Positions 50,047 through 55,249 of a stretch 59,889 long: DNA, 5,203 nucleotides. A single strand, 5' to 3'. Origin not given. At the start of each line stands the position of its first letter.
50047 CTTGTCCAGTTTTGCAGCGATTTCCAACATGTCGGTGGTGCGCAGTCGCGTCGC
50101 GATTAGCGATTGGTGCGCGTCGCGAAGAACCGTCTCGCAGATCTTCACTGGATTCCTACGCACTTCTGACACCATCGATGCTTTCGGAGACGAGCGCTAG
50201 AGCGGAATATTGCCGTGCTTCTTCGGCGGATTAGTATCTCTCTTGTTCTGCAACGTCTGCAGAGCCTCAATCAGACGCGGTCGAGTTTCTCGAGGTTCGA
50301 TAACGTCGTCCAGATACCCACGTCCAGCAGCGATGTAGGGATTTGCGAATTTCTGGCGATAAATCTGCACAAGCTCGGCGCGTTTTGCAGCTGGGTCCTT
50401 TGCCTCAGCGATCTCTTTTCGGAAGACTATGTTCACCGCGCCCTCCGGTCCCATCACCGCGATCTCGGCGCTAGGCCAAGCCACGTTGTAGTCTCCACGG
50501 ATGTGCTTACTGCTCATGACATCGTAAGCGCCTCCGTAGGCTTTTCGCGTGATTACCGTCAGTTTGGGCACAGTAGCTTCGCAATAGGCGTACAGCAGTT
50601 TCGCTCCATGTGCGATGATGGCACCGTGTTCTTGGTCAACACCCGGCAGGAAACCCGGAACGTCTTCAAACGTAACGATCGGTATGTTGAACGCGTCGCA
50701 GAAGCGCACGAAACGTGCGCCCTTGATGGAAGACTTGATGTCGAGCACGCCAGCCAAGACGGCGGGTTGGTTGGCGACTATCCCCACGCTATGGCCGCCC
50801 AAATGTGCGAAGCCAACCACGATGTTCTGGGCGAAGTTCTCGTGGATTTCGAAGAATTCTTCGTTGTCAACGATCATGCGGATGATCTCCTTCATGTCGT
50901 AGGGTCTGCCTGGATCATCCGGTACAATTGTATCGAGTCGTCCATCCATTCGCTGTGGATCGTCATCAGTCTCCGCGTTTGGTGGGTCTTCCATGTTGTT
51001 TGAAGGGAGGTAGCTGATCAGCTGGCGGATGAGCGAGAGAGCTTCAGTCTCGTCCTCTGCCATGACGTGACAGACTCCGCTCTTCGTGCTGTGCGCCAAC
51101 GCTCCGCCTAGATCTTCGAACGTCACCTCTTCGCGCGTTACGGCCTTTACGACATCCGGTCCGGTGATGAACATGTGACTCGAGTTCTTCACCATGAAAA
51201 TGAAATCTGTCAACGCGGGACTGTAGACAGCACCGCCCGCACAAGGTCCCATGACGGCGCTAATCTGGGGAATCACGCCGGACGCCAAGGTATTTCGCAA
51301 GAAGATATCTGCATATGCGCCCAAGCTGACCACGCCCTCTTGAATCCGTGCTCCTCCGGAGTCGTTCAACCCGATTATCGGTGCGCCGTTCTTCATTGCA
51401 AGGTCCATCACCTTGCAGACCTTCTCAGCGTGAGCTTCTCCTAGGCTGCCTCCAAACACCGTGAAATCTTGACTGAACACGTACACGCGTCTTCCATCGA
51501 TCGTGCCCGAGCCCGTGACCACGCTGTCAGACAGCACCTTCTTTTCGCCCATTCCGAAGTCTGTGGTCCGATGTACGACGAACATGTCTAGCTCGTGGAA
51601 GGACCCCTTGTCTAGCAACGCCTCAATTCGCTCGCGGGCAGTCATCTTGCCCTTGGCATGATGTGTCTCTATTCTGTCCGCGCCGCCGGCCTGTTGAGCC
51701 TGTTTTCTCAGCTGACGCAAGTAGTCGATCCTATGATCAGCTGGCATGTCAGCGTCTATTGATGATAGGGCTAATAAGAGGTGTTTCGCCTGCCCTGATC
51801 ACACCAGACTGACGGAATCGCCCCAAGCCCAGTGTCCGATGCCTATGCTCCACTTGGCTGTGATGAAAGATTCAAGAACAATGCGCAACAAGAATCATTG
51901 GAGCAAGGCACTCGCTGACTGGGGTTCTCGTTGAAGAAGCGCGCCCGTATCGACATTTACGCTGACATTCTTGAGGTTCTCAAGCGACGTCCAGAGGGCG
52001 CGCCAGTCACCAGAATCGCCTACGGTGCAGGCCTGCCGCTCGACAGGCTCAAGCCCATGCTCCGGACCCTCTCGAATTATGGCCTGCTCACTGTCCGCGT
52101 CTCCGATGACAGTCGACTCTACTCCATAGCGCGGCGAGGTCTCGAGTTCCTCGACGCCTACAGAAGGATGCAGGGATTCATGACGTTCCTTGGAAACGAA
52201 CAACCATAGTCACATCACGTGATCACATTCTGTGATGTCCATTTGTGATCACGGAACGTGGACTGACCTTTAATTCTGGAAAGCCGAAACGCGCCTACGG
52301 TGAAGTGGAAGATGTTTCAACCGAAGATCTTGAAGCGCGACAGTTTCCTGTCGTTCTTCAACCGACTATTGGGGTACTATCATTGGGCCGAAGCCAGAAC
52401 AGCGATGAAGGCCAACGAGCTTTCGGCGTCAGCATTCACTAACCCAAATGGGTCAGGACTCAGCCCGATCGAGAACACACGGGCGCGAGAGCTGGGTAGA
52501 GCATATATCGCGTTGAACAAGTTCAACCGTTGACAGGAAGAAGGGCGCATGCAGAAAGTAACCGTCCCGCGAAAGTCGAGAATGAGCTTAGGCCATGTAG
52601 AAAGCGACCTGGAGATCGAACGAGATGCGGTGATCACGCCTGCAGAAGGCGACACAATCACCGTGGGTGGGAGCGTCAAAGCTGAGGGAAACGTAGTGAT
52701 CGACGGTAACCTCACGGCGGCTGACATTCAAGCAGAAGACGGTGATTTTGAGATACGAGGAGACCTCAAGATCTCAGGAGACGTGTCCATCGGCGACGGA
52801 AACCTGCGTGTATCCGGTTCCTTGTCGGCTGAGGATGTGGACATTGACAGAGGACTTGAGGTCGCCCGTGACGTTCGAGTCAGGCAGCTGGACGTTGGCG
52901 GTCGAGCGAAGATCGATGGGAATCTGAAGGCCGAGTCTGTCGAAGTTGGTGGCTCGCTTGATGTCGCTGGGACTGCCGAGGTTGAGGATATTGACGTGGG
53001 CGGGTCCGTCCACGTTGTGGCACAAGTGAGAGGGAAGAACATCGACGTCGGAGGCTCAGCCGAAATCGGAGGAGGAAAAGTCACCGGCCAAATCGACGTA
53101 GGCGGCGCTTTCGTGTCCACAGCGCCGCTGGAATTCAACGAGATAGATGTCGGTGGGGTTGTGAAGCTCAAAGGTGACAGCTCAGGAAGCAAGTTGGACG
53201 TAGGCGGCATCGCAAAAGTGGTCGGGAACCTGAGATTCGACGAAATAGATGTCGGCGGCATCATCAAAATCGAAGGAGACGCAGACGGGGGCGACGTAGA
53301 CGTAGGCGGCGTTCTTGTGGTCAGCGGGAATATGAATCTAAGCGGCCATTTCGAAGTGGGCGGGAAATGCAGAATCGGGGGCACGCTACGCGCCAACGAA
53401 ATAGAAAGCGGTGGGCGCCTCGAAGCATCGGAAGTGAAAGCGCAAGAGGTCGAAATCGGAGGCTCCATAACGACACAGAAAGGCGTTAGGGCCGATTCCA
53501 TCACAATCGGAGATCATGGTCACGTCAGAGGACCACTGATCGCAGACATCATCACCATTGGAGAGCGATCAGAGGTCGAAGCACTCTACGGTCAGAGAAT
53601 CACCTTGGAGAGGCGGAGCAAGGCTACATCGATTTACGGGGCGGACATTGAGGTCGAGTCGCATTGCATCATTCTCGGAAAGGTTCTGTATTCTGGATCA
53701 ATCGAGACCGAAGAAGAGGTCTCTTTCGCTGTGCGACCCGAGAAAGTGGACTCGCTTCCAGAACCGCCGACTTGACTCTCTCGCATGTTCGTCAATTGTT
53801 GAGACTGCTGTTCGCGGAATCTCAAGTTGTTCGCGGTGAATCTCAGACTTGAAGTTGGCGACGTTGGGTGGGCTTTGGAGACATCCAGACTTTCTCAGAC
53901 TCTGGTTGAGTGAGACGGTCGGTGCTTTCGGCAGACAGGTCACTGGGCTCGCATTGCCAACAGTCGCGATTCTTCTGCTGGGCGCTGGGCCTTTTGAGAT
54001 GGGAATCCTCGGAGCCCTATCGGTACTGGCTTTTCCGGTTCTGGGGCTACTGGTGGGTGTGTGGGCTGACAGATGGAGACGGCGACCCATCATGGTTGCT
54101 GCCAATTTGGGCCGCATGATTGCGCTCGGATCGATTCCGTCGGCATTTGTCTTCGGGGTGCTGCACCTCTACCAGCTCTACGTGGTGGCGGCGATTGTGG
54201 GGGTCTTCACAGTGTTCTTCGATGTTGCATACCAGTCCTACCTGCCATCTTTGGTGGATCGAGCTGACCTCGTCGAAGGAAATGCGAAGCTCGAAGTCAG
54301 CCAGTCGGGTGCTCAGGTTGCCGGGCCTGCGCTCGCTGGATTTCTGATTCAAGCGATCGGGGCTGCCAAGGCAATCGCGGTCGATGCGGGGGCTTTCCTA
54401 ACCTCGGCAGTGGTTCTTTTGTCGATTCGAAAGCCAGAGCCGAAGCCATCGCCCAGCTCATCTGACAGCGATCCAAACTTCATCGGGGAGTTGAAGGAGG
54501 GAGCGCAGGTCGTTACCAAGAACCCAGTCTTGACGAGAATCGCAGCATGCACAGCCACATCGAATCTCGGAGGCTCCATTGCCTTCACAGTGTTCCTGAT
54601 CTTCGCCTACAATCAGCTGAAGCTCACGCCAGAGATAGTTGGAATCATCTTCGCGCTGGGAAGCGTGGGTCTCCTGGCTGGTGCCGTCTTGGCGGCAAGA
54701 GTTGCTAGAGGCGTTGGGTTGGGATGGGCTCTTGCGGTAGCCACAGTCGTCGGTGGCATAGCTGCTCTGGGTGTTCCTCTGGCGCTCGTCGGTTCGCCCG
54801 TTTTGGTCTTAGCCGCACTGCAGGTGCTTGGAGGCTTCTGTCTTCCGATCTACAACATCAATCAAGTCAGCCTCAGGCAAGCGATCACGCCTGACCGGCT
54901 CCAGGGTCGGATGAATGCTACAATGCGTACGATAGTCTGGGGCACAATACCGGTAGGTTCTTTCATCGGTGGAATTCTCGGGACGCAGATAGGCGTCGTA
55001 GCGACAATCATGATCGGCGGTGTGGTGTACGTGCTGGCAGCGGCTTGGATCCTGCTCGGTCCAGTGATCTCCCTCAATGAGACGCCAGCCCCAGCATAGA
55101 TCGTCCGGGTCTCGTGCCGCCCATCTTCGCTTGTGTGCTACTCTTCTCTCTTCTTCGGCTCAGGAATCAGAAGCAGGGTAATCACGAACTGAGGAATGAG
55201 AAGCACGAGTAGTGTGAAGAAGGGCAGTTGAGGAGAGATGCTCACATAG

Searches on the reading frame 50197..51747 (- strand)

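Call 44: search_protein_families(library=pfam, proteins=[window:50197-51747:-], max_evalue=0.001)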
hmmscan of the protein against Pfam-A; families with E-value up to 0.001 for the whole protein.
window:50197-51747:- (516 aa): 2 families
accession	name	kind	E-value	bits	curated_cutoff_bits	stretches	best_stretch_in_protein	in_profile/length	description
PF01039.27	Carboxyl_trans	-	1.3e-205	684.2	22.3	1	29-514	2-493/493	Carboxyl transferase domain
PF03255.19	ACCA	-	3e-11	43.5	23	1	308-454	93-241/310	Acetyl co-enzyme A carboxylase carboxyltransferase-like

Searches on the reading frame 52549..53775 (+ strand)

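Call 44: search_protein_families(library=pfam, proteins=[window:52549-53775:+], max_evalue=0.001)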
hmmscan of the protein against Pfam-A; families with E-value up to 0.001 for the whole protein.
window:52549-53775:+ (408 aa): 2 families
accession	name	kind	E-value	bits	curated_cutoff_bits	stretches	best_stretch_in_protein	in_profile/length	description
PF04519.19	Bactofilin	-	7.3e-10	39.4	27.9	0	256-344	7-94/98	Polymer-forming cytoskeletal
PF03961.19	FapA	-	0.00013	22.1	31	0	37-94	28-79/272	Flagellar Assembly Protein A beta solenoid domain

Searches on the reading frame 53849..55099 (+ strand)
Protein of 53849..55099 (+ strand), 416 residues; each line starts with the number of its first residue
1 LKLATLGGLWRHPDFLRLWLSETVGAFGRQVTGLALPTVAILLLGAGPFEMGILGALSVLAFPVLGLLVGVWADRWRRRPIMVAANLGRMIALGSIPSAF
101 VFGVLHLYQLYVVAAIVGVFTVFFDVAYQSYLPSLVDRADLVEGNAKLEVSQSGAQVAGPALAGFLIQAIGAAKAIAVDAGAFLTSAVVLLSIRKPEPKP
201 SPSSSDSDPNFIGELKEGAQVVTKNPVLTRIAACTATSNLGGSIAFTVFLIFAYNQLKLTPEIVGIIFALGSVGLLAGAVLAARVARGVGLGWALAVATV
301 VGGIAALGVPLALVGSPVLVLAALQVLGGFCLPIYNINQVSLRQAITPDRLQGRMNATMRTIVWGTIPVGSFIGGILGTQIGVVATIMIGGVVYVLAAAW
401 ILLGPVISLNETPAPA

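Call 44: search_protein_families(library=pfam, proteins=[window:53849-55099:+], max_evalue=0.001)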
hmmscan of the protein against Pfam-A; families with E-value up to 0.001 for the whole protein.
window:53849-55099:+ (416 aa): 3 families
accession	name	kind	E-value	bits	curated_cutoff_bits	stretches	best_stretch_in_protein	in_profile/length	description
PF07690.21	MFS_1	-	4.6e-29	101.9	33.4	2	18-237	1-215/347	Major Facilitator Superfamily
PF05977.19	MFS_3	-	2.9e-20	72.7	27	1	11-402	8-391/524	Transmembrane secretion effector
PF12832.13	MFS_1_like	-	4.9e-07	29.6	25.2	1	181-378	167-362/373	MFS_1 like family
